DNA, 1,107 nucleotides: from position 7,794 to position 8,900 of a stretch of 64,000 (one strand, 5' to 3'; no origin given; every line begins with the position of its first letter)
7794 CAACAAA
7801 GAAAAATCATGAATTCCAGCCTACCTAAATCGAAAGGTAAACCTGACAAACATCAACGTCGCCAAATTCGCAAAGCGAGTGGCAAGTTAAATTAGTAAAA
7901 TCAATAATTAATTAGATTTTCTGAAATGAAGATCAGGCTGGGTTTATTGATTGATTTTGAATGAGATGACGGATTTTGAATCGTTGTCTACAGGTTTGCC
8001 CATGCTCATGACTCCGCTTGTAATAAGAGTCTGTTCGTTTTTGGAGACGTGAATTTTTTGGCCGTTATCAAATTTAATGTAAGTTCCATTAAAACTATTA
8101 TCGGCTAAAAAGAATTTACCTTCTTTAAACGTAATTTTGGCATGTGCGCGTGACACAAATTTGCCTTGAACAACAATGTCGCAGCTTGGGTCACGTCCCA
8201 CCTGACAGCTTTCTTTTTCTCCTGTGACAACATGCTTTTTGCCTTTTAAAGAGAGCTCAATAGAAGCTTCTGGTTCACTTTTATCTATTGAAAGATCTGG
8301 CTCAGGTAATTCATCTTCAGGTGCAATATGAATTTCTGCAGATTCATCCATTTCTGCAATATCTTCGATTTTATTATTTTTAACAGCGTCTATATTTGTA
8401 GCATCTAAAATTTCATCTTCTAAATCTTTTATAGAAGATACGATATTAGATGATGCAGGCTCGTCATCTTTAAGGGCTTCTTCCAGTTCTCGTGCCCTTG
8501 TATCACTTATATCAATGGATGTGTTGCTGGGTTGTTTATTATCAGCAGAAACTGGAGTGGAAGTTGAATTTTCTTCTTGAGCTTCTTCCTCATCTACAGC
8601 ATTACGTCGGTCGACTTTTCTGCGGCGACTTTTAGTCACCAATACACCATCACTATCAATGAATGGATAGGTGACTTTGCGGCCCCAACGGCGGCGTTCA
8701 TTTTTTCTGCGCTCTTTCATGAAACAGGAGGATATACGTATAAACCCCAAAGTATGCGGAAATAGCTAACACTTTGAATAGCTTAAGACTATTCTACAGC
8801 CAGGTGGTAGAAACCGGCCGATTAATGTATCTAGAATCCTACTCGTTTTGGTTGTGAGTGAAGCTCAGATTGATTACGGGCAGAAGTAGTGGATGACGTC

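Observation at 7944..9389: Tandem FHA-domain proteins sharing a bipartite arginine-cluster N-terminal module that recurs in two other proteins in this window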

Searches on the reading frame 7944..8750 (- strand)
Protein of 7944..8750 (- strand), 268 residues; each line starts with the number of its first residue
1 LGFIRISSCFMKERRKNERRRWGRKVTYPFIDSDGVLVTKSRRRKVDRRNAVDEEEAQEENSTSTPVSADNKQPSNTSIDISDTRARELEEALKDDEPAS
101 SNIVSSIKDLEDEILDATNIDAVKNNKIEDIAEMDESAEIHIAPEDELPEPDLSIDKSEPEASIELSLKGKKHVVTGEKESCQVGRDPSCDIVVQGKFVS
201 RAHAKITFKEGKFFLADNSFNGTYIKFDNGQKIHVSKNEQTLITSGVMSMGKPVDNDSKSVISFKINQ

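Call 4: search_protein_families(library=pfam, proteins=[window:7944-8750:-], max_evalue=1)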
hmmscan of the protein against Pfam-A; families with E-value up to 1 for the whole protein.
window:7944-8750:- (268 aa): 3 families
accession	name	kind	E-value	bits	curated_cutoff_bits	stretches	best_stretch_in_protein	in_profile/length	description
PF00498.31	FHA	-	9.3e-15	55.3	20.7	1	183-238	2-54/67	FHA domain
PF16697.10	Yop-YscD_cpl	-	1.6e-07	31.9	33.2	1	178-251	15-84/94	Inner membrane component of T3SS, cytoplasmic domain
PF05997.17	Nop52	-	0.52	10.3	27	1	63-158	141-237/259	Nucleolar protein,Nop52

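Call 5: search_protein_families(library=ncbifam, proteins=[window:7944-8750:-], max_evalue=1)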
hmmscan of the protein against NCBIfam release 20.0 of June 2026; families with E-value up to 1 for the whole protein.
window:7944-8750:- (268 aa): 6 families
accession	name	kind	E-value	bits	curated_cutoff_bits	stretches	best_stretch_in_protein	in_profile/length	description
TIGR03354.1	VI_FHA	hypoth_equivalog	2.7e-09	37.3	120.25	1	174-226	18-72/420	type VI secretion system-associated FHA domain protein TagH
NF049868.1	FhaB_Rv0019c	equivalog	3.7e-09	36.8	125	1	178-226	84-133/158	FHA domain-containing protein FhaB/FipA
NF041660.2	oxygluDhInhib_OdhI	equivalog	2.6e-06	27.3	200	1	178-236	54-113/130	oxoglutarate dehydrogenase inhibitor Odhl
NF052403.1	ESX1TransRegEspM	equivalog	4.2e-05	22.6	550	1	168-254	17-101/367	ESX-1 type VII secretion system transcriptional regulator EspM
TIGR03198.1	pucE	equivalog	0.0031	17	254.3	1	171-200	29-58/151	xanthine dehydrogenase subunit E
NF052573.1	HisKinEspAMyxo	equivalog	0.025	12.6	1400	1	183-226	49-94/755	serine histidine kinase EspA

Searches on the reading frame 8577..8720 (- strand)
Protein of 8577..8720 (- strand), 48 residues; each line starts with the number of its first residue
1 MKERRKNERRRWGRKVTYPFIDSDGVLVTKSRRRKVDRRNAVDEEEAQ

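Call 102: search_protein_families(library=pfam, proteins=[window:8577-8720:-], max_evalue=10)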
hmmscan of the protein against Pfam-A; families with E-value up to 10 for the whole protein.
seq(48 aa): 0 families
